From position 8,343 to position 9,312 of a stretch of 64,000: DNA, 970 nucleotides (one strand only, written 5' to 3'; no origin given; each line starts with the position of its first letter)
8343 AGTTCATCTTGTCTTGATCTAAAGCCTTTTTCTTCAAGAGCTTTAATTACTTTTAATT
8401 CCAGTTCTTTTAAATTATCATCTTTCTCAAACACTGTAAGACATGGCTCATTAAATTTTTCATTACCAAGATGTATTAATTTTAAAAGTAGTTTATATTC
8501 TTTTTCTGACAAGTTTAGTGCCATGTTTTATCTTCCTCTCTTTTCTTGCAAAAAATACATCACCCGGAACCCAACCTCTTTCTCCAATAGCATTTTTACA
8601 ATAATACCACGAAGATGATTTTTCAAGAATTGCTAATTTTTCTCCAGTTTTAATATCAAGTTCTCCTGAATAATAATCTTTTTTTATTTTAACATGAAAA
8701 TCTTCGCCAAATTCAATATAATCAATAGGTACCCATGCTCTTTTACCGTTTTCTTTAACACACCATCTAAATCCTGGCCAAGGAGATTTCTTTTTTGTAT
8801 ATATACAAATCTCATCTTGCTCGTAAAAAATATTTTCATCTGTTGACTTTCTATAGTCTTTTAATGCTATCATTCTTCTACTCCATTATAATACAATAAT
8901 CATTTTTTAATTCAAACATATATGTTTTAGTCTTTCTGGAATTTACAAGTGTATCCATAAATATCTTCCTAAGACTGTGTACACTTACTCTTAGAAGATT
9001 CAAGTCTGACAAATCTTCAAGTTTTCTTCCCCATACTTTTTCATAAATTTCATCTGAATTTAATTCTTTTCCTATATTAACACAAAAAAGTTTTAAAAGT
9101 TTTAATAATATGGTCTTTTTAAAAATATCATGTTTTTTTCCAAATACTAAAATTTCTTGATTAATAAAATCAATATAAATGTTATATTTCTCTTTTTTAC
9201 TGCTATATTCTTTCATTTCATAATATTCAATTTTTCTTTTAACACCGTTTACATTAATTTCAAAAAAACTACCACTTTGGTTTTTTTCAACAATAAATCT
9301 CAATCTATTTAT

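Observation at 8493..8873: Small cytoplasmic tandem-SH3 protein embedded between the STAND and SIR2 genes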

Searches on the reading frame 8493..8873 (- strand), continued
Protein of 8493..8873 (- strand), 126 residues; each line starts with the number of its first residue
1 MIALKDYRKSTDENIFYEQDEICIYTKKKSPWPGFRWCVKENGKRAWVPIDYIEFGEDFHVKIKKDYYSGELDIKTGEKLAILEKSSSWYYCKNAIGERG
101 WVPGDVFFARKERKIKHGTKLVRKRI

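Call 96: search_dna_similar(query=window:8493-8873:-, collection=plasmids, mode=protein, max_evalue=0.001, max_rows=40)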
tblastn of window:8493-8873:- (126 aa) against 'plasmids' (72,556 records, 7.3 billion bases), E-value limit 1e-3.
Records with a match: 19; places in all: 20; records where one place covers at least 80% of the query: 6.
Best place of each record, by identity: <60% 19.
By first word of the organism name: Curtobacterium 6; Rahnella 5; Listeria 2; Haloferax 2; Vibrio 1; Moritella 1; Pseudomonas 1; Aeromonas 1.
By predicted mobility (MOB-suite, as given by PLSDB): non-mobilizable 19.
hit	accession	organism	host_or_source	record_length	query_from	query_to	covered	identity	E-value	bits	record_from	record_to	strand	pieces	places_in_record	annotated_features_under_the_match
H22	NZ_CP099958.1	Vibrio alginolyticus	Anadara tuberculosa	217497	14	103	71%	35.5%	5e-7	54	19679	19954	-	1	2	SH3 domain-containing protein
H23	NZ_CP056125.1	Moritella sp. 24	-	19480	2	103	81%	29.8%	2e-6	52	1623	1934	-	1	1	hypothetical protein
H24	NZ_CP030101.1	Listeria monocytogenes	Environment,water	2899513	1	103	82%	28.6%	3e-6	52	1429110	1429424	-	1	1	none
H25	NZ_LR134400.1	Listeria monocytogenes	Homo sapiens,Vein blood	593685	1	103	82%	28.6%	3e-6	52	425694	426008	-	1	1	SH3 domain-containing protein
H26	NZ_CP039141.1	Haloferax mediterranei ATCC 33500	Cell culture,Spain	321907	18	105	70%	33.0%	3e-9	61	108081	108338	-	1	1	SH3 domain-containing protein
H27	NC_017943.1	Haloferax mediterranei ATCC 33500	-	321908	18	105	70%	33.0%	3e-9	61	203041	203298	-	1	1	SH3 domain-containing protein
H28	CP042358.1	Rahnella aquatilis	hyacinth,plant,hyacinth bulb, basal ...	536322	4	103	79%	26.7%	8e-4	45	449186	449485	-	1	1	ligand-binding protein SH3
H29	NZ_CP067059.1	Rahnella aceris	-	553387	4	103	79%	26.0%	8e-4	45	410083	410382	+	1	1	SH3 domain-containing protein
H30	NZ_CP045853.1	Curtobacterium flaccumfaciens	Phaseolus vulgaris,cell culture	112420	20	103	67%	30.2%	2e-4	47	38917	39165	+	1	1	SH3 domain-containing protein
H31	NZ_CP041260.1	Curtobacterium flaccumfaciens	Phaseolus vulgaris,whole genome assembly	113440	20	103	67%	30.2%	2e-4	47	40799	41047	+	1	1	SH3 domain-containing protein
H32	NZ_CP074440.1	Curtobacterium flaccumfaciens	Vigna radiata,culture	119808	20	103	67%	30.2%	2e-4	47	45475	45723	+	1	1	SH3 domain-containing protein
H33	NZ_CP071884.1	Curtobacterium flaccumfaciens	Vigna radiata,culture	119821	20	103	67%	30.2%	2e-4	47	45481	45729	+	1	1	SH3 domain-containing protein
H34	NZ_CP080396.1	Curtobacterium flaccumfaciens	whole organism,bean blight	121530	20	103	67%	30.2%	2e-4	47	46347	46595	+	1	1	SH3 domain-containing protein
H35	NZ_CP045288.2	Curtobacterium flaccumfaciens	Capsicum sp.,Single cell,Leaf,Dry beans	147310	20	103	67%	30.2%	2e-4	47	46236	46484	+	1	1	SH3 domain-containing protein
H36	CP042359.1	Rahnella aquatilis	hyacinth,plant,hyacinth bulb, basal ...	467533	2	103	81%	24.5%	4e-7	54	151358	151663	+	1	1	ligand-binding protein SH3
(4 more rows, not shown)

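Call 97: get_annotated_region(hit=H22, flank=5000)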
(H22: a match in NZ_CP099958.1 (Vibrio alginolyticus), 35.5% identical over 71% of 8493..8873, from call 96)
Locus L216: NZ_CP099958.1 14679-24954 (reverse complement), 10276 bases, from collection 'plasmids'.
description: Vibrio alginolyticus strain Isc15A plasmid unnamed
organism: Vibrio alginolyticus (NCBI taxid 663)
taxonomy: Bacteria; Pseudomonadota; Gammaproteobacteria; Vibrionales; Vibrionaceae; Vibrio; Vibrio alginolyticus
host: -; source: Anadara tuberculosa; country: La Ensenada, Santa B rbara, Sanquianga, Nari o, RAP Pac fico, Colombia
typing (MOB-suite, as given by PLSDB): non-mobilizable; replicon rep_cluster_803
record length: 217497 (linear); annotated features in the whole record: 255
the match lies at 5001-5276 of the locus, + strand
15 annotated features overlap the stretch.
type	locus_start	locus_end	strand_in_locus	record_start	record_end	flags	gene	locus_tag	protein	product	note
CDS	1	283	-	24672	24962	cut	-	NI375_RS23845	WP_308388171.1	type II toxin-antitoxin system RelE/ParE family toxin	GO:0030541 - plasmid partitioning [Evidence IEA]; GO:0051290 - protein heterotetramerization [Evidence IEA]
CDS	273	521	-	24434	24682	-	-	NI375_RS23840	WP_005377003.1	type II toxin-antitoxin system Phd/YefM family antitoxin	GO:0045927 - positive regulation of growth [Evidence IEA]; GO:0006355 - regulation of DNA-templated transcription ...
CDS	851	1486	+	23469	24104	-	-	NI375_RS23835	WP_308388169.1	hypothetical protein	-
CDS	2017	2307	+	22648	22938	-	-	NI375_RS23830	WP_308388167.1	hypothetical protein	-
CDS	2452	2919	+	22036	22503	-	-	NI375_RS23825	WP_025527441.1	RDD family protein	-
CDS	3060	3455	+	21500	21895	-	-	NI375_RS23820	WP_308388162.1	ACT domain-containing protein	-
CDS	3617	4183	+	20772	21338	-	-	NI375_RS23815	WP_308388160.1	hypothetical protein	-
CDS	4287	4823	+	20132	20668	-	-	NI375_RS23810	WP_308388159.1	nucleotidyltransferase family protein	-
CDS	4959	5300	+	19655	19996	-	-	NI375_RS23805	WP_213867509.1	SH3 domain-containing protein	-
CDS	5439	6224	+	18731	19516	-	-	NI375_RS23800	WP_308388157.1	hypothetical protein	-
CDS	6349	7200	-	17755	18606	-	-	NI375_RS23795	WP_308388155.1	hypothetical protein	-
CDS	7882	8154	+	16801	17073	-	-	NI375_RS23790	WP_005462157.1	nicotinamide mononucleotide transporter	GO:0034258 - nicotinamide riboside transport [Evidence IEA]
CDS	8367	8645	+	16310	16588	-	-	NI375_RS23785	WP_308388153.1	hypothetical protein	-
CDS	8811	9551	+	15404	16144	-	-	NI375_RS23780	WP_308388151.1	PhzF family phenazine biosynthesis protein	GO:0009058 - biosynthetic process [Evidence IEA]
CDS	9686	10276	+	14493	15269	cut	-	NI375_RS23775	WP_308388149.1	hypothetical protein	-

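Call 98: get_annotated_region(hit=H23, flank=5000)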
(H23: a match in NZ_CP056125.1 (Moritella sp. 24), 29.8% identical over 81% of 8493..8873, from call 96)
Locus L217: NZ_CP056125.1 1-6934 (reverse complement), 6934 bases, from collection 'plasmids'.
description: Moritella sp. 24 plasmid pMR24b, complete sequence
organism: Moritella sp. 24 (NCBI taxid 2746230)
taxonomy: Bacteria; Pseudomonadota; Gammaproteobacteria; Alteromonadales; Moritellaceae; Moritella; Moritella sp. 24
host: -; source: -; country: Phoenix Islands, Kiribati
typing (MOB-suite, as given by PLSDB): non-mobilizable
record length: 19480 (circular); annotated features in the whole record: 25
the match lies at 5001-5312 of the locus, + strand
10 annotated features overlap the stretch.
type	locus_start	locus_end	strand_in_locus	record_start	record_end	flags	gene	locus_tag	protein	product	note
CDS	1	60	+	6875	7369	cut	-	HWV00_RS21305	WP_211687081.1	hypothetical protein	-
CDS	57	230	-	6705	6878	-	-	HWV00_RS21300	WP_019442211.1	hypothetical protein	-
CDS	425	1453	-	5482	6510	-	-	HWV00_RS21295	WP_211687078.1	replication initiation protein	-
CDS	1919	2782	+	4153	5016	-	-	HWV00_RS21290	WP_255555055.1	AAA family ATPase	-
CDS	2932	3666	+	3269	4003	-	-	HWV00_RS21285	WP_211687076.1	hypothetical protein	-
CDS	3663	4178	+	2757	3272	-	-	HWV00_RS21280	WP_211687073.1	metal-dependent hydrolase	-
CDS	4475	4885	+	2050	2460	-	-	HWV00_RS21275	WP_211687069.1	cytidine deaminase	-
CDS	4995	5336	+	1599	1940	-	-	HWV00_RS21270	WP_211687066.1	hypothetical protein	-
CDS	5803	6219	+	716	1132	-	-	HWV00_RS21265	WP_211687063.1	GNAT family N-acetyltransferase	-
CDS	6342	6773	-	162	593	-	-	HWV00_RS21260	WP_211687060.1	hypothetical protein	-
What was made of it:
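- They occur in cassette-like arrays on Vibrio and Moritella replicons (calls 97, 98).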

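Call 101: search_protein_families(library=phrogs, proteins=[window:8493-8873:-], max_evalue=0.01)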
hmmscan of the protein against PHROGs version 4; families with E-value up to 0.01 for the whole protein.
window:8493-8873:- (126 aa): 0 families

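Call 108: find_encoding_contigs(protein=P0230, flank=5000, max_places=2)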
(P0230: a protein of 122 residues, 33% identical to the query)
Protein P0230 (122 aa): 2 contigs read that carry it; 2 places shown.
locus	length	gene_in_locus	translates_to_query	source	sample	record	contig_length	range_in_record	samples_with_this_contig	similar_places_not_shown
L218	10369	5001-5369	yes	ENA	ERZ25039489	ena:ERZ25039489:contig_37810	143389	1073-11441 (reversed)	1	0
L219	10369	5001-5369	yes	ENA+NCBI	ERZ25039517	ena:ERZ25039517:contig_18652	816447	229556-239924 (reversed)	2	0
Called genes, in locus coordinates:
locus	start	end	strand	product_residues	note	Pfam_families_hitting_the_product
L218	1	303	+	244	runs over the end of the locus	PF00702:Hydrolase, PF13419:HAD_2, PF13242:Hydrolase_like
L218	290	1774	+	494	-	PF01569:PAP2, PF00702:Hydrolase, PF13419:HAD_2, PF13242:Hydrolase_like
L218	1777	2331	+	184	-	PF10050:DUF2284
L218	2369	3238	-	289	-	PF05368:NmrA, PF13460:NAD_binding_10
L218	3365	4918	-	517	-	PF00749:tRNA-synt_1c, PF19269:Anticodon_2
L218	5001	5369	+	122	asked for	PF14603:hSH3 (faint), PF07653:SH3_2 (weak)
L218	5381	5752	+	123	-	PF07653:SH3_2 (faint), PF14604:SH3_9 (faint)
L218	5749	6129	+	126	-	PF07653:SH3_2, PF14604:SH3_9 (faint), PF00018:SH3_1 (faint), PF07653:SH3_2 (weak)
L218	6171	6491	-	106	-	-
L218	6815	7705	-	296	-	PF00512:HisKA, PF02518:HATPase_c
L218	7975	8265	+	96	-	-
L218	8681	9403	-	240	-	PF00072:Response_reg, PF00486:Trans_reg_C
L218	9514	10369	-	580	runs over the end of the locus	-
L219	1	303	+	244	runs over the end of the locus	PF00702:Hydrolase, PF13419:HAD_2, PF13242:Hydrolase_like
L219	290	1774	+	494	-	PF01569:PAP2, PF00702:Hydrolase, PF13419:HAD_2, PF13242:Hydrolase_like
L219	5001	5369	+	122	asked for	PF14603:hSH3 (faint), PF07653:SH3_2 (weak)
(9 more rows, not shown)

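Call 109: find_encoding_contigs(protein=P0253, flank=5000, max_places=2)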
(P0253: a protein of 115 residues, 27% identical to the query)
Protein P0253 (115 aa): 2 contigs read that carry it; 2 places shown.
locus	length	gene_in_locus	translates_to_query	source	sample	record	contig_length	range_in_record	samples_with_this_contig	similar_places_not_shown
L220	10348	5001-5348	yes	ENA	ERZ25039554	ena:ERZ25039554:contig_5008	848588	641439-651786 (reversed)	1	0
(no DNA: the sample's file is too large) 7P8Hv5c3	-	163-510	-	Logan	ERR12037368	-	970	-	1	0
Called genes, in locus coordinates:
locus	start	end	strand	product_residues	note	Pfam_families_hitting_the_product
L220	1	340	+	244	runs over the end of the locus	PF00702:Hydrolase, PF13419:HAD_2, PF13242:Hydrolase_like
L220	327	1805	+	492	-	PF01569:PAP2, PF00702:Hydrolase, PF13419:HAD_2, PF13242:Hydrolase_like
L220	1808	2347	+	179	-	PF10050:DUF2284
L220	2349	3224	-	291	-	PF05368:NmrA, PF13460:NAD_binding_10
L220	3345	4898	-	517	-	PF00749:tRNA-synt_1c, PF19269:Anticodon_2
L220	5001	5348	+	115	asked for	PF14603:hSH3 (faint), PF07653:SH3_2 (weak)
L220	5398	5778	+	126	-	PF07653:SH3_2 (weak), PF14604:SH3_9 (faint), PF00018:SH3_1 (faint), PF07653:SH3_2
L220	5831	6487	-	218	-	PF12671:Amidase_6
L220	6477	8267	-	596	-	PF00672:HAMP, PF00512:HisKA, PF02518:HATPase_c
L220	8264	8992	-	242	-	PF00072:Response_reg, PF00486:Trans_reg_C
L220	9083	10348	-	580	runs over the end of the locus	-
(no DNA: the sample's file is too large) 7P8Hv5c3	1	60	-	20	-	?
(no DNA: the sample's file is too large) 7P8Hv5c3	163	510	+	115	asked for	PF14603:hSH3 (faint), PF07653:SH3_2 (weak)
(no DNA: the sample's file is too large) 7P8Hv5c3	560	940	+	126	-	PF07653:SH3_2 (weak), PF14604:SH3_9 (faint), PF00018:SH3_1 (faint), PF07653:SH3_2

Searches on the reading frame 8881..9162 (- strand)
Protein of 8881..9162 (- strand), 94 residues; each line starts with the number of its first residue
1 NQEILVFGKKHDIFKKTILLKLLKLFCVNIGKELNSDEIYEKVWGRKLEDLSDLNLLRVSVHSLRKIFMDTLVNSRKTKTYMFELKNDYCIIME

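Call 99: search_solved_structures(query=window:8881-9162:-, max_evalue=1, show_alignments=1)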
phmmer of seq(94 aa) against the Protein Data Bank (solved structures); distinct sequences matched with E-value up to 1: 4.
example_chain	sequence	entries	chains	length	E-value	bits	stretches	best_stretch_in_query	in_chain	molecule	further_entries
4ixa_A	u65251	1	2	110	0.47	14.4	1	22-66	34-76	Response regulator SaeR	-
5ju7_A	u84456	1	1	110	0.57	14.2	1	18-71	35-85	Transcriptional activator CadC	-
4qwq_B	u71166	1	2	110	0.65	14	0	20-67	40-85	Response regulator SaeR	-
4u88_A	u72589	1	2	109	0.66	14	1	20-67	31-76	Transcriptional regulator SaeR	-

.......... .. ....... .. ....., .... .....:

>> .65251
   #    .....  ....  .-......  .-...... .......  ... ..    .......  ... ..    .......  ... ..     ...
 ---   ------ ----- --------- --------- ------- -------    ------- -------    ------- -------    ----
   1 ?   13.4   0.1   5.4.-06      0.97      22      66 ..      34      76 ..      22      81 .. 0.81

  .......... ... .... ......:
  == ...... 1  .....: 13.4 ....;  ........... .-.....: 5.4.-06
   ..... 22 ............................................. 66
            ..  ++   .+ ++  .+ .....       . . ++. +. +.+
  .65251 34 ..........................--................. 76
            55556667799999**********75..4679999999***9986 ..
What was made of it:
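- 8878..11439 (-): STAND NTPase, 853 aa: an NB-ARC-type NTPase starting at about residue 10, a helical middle region, and a C-terminal OmpR/PhoB-type winged helix at about residues 755-830. No N-terminal effector or adaptor domain. Weak PDB hits to SaeR and CadC DNA-binding domains (call 99).
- On STAND transcription regulators of MalT-like layout: PDB SaeR and CadC domains at E about 0.5 (call 99).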
